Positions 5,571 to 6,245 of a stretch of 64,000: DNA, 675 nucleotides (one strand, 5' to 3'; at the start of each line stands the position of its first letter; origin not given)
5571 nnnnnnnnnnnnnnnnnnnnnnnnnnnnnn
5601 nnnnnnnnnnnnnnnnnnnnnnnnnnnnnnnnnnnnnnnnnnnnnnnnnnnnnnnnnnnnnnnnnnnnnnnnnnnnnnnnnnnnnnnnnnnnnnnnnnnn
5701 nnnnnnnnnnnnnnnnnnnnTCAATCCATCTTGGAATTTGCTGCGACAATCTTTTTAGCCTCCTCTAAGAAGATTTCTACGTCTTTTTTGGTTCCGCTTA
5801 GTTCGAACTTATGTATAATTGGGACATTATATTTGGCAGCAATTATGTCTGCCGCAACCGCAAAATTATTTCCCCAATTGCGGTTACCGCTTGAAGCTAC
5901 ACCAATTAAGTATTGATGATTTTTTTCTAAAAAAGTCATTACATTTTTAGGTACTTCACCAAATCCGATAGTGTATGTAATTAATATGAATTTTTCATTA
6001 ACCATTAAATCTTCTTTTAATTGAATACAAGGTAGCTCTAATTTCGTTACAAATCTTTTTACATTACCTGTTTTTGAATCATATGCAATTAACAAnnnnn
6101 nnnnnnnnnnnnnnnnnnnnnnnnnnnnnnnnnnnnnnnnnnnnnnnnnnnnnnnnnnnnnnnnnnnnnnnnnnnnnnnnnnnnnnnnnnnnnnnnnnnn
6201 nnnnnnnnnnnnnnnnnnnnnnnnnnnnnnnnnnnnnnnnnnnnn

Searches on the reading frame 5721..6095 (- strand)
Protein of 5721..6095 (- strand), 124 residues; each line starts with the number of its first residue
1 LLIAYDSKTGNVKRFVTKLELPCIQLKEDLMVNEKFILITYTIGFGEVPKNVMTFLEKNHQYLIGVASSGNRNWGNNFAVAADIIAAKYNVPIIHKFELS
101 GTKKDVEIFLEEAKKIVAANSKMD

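Call 76: find_encoding_contigs(protein=window:5721-6095:-, flank=2000, max_places=10)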
Protein window:5721-6095:- (124 aa): 2 contigs read that carry it; 2 places shown.
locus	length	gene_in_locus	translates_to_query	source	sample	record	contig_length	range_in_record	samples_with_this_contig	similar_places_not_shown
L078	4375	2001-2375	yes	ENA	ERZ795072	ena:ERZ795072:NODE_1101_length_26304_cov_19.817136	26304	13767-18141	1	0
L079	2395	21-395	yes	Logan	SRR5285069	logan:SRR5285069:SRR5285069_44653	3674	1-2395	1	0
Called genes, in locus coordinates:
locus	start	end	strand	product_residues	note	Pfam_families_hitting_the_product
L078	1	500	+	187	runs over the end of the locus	-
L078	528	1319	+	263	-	PF01145:Band_7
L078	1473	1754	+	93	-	-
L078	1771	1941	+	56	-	-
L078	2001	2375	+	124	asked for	PF07972:Flavodoxin_NdrI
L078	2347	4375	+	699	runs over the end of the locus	PF08343:RNR_N, PF00317:Ribonuc_red_lgN, PF02867:Ribonuc_red_lgC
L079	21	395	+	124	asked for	PF07972:Flavodoxin_NdrI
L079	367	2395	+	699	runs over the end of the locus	PF08343:RNR_N, PF00317:Ribonuc_red_lgN, PF02867:Ribonuc_red_lgC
